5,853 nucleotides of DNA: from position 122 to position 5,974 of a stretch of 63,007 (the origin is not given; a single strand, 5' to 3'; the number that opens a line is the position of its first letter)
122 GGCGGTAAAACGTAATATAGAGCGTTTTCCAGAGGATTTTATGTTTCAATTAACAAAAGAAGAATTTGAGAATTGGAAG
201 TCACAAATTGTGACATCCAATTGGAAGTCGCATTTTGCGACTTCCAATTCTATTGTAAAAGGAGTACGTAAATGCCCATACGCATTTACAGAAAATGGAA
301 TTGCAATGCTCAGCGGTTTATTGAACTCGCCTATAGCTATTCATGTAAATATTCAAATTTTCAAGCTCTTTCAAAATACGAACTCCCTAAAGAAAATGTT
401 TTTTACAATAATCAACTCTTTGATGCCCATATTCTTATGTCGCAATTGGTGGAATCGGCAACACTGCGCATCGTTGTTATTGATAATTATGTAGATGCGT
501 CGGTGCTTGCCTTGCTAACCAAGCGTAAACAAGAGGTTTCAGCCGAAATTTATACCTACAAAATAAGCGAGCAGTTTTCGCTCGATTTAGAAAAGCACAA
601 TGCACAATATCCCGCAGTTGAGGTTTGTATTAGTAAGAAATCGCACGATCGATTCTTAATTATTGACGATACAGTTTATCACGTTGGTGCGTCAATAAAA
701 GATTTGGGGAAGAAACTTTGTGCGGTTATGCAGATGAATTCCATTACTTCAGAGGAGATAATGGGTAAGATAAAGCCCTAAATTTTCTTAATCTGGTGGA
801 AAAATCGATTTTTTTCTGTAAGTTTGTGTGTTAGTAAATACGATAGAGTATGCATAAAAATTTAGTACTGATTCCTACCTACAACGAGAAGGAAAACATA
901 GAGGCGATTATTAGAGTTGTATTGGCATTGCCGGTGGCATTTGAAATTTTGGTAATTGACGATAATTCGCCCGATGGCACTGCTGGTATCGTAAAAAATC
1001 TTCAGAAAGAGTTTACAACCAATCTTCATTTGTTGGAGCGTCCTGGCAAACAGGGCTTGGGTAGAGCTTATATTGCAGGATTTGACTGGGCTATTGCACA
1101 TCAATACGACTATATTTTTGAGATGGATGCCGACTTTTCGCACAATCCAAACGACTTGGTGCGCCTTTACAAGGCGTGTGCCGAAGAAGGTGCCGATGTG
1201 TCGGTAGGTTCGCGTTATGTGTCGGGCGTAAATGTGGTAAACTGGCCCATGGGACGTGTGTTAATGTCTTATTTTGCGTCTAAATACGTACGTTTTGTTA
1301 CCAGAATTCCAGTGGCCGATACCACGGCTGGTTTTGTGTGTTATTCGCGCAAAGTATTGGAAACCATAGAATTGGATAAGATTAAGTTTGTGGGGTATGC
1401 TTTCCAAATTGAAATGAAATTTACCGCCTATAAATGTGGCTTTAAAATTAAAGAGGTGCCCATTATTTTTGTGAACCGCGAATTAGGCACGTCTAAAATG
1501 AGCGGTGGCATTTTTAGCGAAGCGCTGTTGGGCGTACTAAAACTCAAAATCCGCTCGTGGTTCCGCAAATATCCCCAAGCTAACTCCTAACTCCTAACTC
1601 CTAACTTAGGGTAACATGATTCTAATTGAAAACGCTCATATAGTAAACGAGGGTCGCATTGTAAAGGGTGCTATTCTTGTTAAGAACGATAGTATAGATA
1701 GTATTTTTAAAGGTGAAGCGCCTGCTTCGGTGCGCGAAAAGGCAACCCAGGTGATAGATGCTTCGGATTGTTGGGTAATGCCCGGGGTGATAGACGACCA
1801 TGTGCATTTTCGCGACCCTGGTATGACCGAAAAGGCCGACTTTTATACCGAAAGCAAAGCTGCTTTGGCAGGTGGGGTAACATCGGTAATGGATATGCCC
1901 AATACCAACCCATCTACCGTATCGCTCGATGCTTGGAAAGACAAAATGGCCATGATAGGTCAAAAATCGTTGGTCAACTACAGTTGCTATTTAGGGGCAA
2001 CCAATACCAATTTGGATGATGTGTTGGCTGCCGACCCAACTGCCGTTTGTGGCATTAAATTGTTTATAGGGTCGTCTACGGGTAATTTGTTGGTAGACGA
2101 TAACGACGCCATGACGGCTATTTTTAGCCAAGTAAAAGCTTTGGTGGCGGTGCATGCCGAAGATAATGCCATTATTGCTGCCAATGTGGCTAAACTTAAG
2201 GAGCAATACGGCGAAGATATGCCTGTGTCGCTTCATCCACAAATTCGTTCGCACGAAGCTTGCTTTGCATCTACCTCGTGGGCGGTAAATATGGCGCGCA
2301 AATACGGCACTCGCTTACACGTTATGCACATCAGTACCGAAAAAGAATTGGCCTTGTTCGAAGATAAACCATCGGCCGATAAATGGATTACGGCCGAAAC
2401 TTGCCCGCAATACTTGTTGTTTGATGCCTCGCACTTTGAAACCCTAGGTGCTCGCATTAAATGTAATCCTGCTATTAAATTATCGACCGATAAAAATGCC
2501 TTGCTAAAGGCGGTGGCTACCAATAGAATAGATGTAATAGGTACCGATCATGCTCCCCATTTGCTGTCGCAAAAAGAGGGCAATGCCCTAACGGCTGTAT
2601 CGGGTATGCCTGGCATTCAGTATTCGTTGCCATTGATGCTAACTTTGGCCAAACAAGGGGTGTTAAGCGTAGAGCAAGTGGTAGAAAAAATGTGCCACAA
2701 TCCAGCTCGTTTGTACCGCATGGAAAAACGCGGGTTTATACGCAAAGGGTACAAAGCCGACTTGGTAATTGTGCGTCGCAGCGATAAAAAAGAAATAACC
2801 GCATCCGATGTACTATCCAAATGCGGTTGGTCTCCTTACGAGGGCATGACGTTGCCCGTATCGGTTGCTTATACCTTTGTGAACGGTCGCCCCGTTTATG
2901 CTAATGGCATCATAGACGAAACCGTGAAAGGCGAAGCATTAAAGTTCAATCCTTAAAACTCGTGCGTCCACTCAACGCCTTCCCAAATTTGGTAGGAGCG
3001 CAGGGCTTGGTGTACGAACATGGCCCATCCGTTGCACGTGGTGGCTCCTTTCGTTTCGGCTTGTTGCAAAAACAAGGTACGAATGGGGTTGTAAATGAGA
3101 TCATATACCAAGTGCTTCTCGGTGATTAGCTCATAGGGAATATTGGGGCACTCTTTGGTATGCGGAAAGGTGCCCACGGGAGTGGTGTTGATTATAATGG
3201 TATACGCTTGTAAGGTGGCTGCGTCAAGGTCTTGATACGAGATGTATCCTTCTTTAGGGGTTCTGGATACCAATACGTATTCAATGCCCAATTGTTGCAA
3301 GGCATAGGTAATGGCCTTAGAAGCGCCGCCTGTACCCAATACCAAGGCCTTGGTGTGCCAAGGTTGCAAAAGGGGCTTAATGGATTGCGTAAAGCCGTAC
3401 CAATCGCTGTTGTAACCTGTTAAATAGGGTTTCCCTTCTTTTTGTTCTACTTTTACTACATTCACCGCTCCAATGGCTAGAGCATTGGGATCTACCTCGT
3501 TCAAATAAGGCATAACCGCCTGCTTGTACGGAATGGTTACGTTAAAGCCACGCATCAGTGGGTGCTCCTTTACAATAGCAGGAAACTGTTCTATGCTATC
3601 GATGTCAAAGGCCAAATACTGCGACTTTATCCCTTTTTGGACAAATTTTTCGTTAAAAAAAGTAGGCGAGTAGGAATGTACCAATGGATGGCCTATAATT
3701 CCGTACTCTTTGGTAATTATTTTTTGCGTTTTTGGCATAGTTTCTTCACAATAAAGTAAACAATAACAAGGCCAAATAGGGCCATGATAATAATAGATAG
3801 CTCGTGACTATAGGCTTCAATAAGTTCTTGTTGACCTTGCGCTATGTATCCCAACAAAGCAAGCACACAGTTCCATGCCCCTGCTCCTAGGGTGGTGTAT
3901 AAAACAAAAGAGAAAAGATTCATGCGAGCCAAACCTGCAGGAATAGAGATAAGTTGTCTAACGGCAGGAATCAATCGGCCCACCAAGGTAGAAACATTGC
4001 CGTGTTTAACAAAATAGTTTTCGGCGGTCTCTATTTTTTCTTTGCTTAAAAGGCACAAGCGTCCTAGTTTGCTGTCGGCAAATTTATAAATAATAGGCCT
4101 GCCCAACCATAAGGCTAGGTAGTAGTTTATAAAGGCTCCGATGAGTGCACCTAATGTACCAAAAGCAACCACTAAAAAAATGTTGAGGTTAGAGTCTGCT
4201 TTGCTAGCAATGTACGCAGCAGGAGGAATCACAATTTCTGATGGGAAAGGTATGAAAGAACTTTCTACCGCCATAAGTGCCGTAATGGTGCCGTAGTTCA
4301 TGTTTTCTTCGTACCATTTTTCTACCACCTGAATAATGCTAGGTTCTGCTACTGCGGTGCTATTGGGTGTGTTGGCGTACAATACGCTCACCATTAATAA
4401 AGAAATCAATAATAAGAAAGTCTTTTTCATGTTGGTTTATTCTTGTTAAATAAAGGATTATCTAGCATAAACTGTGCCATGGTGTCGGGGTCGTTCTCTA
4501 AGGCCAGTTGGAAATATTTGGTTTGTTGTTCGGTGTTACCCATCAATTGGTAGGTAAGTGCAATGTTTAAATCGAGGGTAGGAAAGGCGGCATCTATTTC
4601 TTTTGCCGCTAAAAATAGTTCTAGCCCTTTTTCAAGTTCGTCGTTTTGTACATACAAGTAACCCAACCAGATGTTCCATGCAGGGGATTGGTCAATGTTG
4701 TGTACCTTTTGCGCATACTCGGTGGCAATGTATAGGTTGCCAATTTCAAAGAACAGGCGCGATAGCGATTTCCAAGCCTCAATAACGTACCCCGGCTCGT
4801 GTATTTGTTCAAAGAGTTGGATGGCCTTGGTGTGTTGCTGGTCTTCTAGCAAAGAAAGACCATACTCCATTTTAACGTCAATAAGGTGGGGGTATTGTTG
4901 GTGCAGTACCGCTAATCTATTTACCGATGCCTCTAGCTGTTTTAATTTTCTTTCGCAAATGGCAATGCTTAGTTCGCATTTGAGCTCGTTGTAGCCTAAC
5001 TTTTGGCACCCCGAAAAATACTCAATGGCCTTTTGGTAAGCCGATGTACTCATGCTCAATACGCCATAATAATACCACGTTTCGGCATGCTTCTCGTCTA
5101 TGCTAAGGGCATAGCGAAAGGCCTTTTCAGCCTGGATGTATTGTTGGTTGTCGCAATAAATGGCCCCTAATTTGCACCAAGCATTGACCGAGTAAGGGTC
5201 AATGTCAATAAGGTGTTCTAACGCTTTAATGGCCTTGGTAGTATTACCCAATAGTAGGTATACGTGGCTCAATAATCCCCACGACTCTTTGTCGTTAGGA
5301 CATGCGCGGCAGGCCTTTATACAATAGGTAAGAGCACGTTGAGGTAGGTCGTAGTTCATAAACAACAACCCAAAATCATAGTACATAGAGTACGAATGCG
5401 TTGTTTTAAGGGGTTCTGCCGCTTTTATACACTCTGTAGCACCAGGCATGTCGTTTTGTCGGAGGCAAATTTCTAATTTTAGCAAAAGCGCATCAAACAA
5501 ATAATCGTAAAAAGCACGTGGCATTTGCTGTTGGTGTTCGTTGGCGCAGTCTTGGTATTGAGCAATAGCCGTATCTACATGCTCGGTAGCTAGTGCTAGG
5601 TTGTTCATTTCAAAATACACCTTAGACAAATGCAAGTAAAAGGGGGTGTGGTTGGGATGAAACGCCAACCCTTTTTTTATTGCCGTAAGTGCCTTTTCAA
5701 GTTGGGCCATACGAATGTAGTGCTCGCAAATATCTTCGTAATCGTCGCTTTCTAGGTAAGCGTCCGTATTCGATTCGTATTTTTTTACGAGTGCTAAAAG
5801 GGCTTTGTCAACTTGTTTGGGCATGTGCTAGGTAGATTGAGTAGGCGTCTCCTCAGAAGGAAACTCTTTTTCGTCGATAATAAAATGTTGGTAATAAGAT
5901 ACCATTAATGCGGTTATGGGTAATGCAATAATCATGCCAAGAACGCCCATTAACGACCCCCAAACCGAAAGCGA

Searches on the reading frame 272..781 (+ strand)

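Call 30: search_protein_families(library=pfam, proteins=[window:272-781:+], max_evalue=0.00001)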
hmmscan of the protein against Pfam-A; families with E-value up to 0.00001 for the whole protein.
window:272-781:+ (169 aa): 0 families

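Call 33: search_protein_families(library=ncbifam, proteins=[window:272-781:+], max_evalue=0.001)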
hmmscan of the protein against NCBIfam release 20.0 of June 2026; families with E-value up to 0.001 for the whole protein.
window:272-781:+ (169 aa): 1 family
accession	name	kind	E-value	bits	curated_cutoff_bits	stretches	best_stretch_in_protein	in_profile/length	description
NF040700.1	VPA1262_N_dom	domain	1.2e-05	24.2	80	1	124-167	421-472/478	VPA1262 family N-terminal domain-containing protein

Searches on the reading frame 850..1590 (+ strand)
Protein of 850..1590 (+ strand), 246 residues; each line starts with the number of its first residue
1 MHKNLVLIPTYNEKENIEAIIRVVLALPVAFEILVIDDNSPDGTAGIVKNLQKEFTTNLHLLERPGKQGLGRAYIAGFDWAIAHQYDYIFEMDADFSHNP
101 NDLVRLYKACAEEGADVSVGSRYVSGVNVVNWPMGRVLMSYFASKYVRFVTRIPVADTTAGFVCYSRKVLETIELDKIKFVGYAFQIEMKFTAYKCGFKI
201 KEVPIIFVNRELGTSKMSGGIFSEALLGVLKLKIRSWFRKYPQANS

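Call 30: search_protein_families(library=pfam, proteins=[window:850-1590:+], max_evalue=0.00001)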
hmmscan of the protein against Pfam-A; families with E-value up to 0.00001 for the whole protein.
window:850-1590:+ (246 aa): 1 family
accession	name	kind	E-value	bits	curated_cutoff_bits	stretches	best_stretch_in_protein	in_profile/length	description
PF00535.33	Glycos_transf_2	-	2.2e-30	106.2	23.3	1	6-172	2-166/168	Glycosyl transferase family 2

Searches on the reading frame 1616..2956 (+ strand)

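Call 30: search_protein_families(library=pfam, proteins=[window:1616-2956:+], max_evalue=0.00001)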
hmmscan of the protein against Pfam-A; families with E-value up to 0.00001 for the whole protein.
window:1616-2956:+ (446 aa): 2 families
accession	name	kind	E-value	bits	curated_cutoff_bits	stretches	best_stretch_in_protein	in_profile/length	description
PF01979.26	Amidohydro_1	-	2.7e-23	83.2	25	1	53-427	1-345/345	Amidohydrolase family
PF07969.17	Amidohydro_3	-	9e-13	48.9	29.7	1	348-428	405-472/472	Amidohydrolase family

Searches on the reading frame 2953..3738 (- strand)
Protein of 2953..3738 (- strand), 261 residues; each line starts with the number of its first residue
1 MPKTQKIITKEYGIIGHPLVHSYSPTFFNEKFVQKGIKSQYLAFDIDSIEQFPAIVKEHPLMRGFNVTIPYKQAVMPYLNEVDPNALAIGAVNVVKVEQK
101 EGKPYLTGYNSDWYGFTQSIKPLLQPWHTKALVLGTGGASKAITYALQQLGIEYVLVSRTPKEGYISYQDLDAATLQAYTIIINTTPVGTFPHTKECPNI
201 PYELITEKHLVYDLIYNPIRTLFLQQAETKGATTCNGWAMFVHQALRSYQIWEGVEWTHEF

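Call 30: search_protein_families(library=pfam, proteins=[window:2953-3738:-], max_evalue=0.00001)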
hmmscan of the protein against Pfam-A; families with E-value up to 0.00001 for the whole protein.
window:2953-3738:- (261 aa): 1 family
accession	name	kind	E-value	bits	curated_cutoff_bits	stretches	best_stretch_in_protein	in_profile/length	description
PF08501.16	Shikimate_dh_N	-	1.2e-23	83.5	27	1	14-95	1-83/83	Shikimate dehydrogenase substrate binding domain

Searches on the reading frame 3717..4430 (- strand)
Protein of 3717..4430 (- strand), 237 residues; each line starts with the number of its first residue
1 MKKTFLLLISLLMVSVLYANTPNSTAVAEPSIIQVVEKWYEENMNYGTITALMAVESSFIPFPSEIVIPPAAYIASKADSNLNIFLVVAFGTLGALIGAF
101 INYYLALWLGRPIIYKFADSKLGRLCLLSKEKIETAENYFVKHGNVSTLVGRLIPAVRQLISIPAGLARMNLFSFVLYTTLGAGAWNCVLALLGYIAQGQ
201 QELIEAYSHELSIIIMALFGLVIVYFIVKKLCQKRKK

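Call 30: search_protein_families(library=pfam, proteins=[window:3717-4430:-], max_evalue=0.00001)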
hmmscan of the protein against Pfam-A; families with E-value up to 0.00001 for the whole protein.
window:3717-4430:- (237 aa): 1 family
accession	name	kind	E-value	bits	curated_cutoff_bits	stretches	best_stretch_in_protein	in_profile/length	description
PF09335.16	VTT_dom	-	2e-19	70.7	33.9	1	63-195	2-122/123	VTT domain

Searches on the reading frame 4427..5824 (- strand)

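Call 30: search_protein_families(library=pfam, proteins=[window:4427-5824:-], max_evalue=0.00001)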
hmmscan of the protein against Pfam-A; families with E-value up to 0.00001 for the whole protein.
window:4427-5824:- (465 aa): 17 families
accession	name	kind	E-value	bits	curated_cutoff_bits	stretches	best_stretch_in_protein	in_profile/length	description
PF07719.23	TPR_2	-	5.1e-23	79.7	27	0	214-246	2-34/34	Tetratricopeptide repeat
PF13181.12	TPR_8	-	1.2e-20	72.2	25.7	0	180-210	2-32/34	Tetratricopeptide repeat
PF13428.12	TPR_14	-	1e-18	66.4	23.5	0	181-221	3-43/44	Tetratricopeptide repeat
PF14559.12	TPR_19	-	1.8e-18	67.1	25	0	41-94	6-59/68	Tetratricopeptide repeat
PF00515.34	TPR_1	-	3.3e-16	58.8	27.8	0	214-246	2-34/34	Tetratricopeptide repeat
PF13431.12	TPR_17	-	9.1e-15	54.1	24.4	0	202-233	2-33/34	Tetratricopeptide repeat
PF23914.1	TPR_CcmH_CycH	-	3.7e-14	53.3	42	1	176-275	47-149/158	Cytochrome c-type biogenesis protein H TPR domain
PF13432.12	TPR_16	-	4e-14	53.2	32.7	0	224-271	8-55/65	Tetratricopeptide repeat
PF13424.12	TPR_12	-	6.8e-13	49.1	30.1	0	214-270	4-68/77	Tetratricopeptide repeat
PF13371.12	TPR_9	-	4.6e-11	43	35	0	162-212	12-62/73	Tetratricopeptide repeat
PF13414.12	TPR_11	-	2e-09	37.4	26.8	0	188-224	3-39/42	TPR repeat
PF13174.12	TPR_6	-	1.2e-07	32.3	26.3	0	189-210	10-31/33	Tetratricopeptide repeat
PF24575.1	TPR_Slam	-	2.5e-07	31.5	35.2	0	284-336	50-102/104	Surface lipoprotein assembly modifier, N-terminal TPR repeats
PF12895.13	ANAPC3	-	7e-07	29.9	27.2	0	162-236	6-79/82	Anaphase-promoting complex, cyclosome, subunit 3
PF17874.7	TPR_MalT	-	8.4e-07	29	45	0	43-206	104-267/336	MalT-like TPR region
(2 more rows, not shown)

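Call 33: search_protein_families(library=ncbifam, proteins=[window:4427-5824:-], max_evalue=0.001)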
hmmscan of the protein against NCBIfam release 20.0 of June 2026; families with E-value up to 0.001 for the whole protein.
window:4427-5824:- (465 aa): 20 families
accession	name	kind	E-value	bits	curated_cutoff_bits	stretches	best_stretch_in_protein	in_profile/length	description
NF040959.1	MamA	equivalog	5.6e-24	84.7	200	2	146-301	38-193/204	magnetosome protein MamA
TIGR02917.1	PEP_TPR_lipo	equivalog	2.7e-22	78.5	312.2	2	246-463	464-684/899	XrtA/PEP-CTERM system TPR-repeat protein PrsT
TIGR02521.1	type_IV_pilW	equivalog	1.1e-17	64.3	154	1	187-297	39-151/234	type IV pilus biogenesis/stability protein PilW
NF008753.0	PRK11788.1-1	equivalog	5e-11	42.3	395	0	218-300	112-194/389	lipopolysaccharide assembly protein LapB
NF052415.1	T3SS_chap_SctY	equivalog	2.4e-10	40.9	70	0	156-206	51-104/106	type III secretion apparatus assembly chaperone SctY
NF033920.0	C39_PA2778_fam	equivalog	5.2e-10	39.2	150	1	192-269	169-246/255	PA2778 family cysteine peptidase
TIGR02552.1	LcrH_SycD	equivalog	7.8e-10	38.6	104.8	1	193-279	32-118/136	SycD/LcrH family type III secretion system chaperone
NF047371.1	FlcA_CTERM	equivalog_domain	8.1e-09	34.5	300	0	3-206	330-534/646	periplasmic flagellar collar protein FlcA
NF047558.1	TPR_END_plus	domain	3.4e-08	33.3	32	0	420-459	4-42/56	TPR end-of-group domain-containing protein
NF008757.0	PRK11788.1-5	equivalog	6.7e-07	28.8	363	1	139-340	101-307/388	lipopolysaccharide assembly protein LapB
TIGR00990.1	3a0801s09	subfamily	9e-07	27.9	757.25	1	190-340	342-492/615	mitochondrial import receptor subunit TOM70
NF008756.0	PRK11788.1-4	equivalog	1.6e-05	24.2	474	0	233-403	127-304/389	lipopolysaccharide assembly protein LapB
NF033758.1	gliding_GltE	equivalog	2.8e-05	23.3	225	0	174-337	149-312/411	adventurous gliding motility TPR repeat lipoprotein GltE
NF040561.1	PrimPol_Msp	equivalog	3.6e-05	22.5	200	0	319-373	29-84/515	CRISPR-associated primase-polymerase type A1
NF033762.1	social_mot_Tgl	equivalog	9.5e-05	21.9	225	0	144-241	30-128/252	social motility TPR repeat lipoprotein Tgl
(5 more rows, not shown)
